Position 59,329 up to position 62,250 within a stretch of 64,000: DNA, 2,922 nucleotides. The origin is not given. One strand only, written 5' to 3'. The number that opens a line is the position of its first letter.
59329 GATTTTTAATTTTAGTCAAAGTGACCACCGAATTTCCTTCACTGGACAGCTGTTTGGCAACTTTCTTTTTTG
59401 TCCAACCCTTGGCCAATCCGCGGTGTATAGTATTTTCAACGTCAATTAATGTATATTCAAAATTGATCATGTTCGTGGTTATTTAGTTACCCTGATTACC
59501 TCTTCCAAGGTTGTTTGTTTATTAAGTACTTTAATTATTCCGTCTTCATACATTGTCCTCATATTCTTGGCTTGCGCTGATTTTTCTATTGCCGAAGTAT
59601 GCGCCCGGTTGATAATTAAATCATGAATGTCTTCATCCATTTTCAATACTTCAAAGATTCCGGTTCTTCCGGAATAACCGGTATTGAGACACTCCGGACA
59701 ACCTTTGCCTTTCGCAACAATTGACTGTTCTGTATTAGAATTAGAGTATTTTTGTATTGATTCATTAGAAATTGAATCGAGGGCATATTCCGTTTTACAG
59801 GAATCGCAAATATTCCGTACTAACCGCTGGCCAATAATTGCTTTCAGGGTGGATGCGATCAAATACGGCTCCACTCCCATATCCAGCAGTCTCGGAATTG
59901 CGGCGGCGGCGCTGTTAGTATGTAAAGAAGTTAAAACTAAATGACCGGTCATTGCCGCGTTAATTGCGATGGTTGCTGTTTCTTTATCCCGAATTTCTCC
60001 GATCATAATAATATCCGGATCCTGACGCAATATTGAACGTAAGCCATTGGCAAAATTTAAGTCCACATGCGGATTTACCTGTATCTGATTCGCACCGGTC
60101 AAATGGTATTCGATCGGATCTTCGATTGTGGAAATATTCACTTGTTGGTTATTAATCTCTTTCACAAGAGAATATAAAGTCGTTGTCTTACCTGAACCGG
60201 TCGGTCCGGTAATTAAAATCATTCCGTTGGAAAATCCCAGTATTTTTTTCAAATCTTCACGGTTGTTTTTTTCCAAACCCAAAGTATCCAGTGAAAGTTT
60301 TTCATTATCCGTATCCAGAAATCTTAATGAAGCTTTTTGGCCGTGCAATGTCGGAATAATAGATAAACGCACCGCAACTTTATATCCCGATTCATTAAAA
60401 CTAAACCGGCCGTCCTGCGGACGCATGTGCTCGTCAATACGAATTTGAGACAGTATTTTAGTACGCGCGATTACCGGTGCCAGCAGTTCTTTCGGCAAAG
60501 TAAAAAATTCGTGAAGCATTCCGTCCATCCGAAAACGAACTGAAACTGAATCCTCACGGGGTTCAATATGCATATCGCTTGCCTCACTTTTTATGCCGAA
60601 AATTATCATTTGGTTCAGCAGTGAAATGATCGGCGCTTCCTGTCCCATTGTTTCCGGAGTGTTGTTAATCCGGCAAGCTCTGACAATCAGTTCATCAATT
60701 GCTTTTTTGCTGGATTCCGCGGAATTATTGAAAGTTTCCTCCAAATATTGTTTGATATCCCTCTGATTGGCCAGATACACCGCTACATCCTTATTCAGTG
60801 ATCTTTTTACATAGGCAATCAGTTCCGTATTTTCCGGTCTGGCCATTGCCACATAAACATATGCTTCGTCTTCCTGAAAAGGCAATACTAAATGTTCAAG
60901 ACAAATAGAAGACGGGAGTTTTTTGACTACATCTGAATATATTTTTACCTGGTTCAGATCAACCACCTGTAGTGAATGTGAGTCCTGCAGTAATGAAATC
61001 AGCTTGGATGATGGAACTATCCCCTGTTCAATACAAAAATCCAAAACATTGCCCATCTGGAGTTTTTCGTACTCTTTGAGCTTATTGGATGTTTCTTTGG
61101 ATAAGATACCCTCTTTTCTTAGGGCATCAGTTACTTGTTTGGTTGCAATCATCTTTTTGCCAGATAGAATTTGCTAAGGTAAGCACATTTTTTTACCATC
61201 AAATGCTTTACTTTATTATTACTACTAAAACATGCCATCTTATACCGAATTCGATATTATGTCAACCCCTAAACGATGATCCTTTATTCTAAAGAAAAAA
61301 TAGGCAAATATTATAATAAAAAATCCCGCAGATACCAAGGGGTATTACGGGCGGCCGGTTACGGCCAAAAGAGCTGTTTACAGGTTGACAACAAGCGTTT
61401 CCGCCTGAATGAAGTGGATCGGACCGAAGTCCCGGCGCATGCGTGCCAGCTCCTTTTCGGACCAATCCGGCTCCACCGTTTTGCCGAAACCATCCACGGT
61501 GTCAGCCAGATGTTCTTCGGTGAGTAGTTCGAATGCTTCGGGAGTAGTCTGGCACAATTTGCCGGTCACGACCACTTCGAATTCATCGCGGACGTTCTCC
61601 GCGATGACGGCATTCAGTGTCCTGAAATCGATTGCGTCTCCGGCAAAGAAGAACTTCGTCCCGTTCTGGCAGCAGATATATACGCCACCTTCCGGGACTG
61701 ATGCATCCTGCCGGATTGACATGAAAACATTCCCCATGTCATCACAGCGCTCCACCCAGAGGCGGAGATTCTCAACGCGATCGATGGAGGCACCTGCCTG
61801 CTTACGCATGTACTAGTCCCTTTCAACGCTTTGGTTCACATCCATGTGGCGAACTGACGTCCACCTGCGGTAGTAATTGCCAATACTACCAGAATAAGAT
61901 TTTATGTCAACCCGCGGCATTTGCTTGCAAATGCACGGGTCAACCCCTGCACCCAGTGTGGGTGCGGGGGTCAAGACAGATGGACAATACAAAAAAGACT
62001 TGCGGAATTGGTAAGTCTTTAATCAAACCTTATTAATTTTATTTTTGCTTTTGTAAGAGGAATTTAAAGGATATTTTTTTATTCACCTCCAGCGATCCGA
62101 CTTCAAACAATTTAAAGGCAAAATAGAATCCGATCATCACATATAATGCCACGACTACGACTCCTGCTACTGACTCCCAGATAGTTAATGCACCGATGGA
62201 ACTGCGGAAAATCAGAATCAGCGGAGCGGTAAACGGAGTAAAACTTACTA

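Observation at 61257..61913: A GC-rich gene is inserted just upstream of pilB with a 12-bp target-site-like duplication that copies the promoter -35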

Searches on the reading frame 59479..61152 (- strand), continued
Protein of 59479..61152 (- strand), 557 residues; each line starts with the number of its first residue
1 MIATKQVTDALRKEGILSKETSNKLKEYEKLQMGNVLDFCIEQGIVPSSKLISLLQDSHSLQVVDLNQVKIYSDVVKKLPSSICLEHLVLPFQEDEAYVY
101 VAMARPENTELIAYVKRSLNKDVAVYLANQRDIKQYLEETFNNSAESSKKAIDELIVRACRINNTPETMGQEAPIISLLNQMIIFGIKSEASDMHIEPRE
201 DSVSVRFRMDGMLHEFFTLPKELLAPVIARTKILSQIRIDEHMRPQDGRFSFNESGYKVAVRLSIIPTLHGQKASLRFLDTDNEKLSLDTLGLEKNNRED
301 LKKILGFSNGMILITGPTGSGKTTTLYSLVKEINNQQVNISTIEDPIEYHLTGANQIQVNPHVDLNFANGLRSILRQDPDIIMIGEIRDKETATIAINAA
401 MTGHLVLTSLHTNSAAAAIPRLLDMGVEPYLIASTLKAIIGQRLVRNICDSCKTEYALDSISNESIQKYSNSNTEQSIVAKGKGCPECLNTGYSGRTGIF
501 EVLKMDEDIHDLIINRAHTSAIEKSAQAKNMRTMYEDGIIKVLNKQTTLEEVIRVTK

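Call 36: find_encoding_contigs(protein=P0015, flank=5000, max_places=2)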
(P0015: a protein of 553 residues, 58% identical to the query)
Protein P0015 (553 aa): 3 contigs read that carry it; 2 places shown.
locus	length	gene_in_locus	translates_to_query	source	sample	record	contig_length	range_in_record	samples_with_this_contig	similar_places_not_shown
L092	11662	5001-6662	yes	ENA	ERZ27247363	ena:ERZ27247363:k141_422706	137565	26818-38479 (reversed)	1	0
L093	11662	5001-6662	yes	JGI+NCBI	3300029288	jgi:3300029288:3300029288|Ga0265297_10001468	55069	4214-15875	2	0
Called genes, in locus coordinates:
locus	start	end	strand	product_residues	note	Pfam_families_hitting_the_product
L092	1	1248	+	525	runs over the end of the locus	PF00999:Na_H_Exchanger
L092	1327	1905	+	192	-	PF01330:RuvA_N, PF14520:HHH_5, PF00633:HHH (faint), PF07499:RuvA_C (weak)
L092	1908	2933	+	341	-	PF02388:FemAB, PF13480:Acetyltransf_6, PF02388:FemAB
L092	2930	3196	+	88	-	-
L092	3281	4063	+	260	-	PF00483:NTP_transferase, PF01128:IspD (weak), PF12804:NTP_transf_3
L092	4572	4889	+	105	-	-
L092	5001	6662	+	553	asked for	PF13476:AAA_23 (faint), PF05157:MshEN, PF00437:T2SSE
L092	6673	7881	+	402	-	PF00482:T2SSF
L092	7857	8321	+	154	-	PF07963:N_methyl (weak)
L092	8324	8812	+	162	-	-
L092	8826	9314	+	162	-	-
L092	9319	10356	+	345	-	PF13519:VWA_2 (weak), PF00092:VWA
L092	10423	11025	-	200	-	-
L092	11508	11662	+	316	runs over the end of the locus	-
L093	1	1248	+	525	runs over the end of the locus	PF00999:Na_H_Exchanger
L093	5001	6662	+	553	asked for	PF13476:AAA_23 (faint), PF05157:MshEN, PF00437:T2SSE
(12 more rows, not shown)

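Call 92: find_encoding_contigs(protein=P0010, flank=6000, max_places=3)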
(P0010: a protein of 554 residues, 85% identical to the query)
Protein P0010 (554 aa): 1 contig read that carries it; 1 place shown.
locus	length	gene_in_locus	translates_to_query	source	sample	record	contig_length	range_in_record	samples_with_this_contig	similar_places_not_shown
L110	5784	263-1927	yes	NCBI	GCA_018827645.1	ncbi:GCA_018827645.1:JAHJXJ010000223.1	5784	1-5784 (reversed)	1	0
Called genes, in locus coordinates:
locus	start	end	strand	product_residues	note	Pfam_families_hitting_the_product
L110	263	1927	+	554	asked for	PF05157:MshEN, PF00437:T2SSE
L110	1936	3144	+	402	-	PF00482:T2SSF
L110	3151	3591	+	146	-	-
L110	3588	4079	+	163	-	-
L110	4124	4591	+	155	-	-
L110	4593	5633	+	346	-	PF13519:VWA_2 (weak), PF00092:VWA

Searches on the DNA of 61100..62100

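Call 8: search_rna_families(source=window, start=61100, end=62100, threshold=evalue, max_evalue=10)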
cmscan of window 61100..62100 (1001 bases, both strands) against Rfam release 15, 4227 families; matches with E-value up to 10: 2.
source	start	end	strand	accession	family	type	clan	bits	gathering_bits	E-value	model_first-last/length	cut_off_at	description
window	61123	61207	-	RF00069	SNORD24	Gene; snRNA; snoRNA; CD-box;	-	18.7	41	4.4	1-76/76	no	Small nucleolar RNA SNORD24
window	61171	61231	+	RF02108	DLEU2_4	Gene; lncRNA;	-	18.3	40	0.58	1-58/58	no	Deleted in lymphocytic leukemia 2 conserved region 4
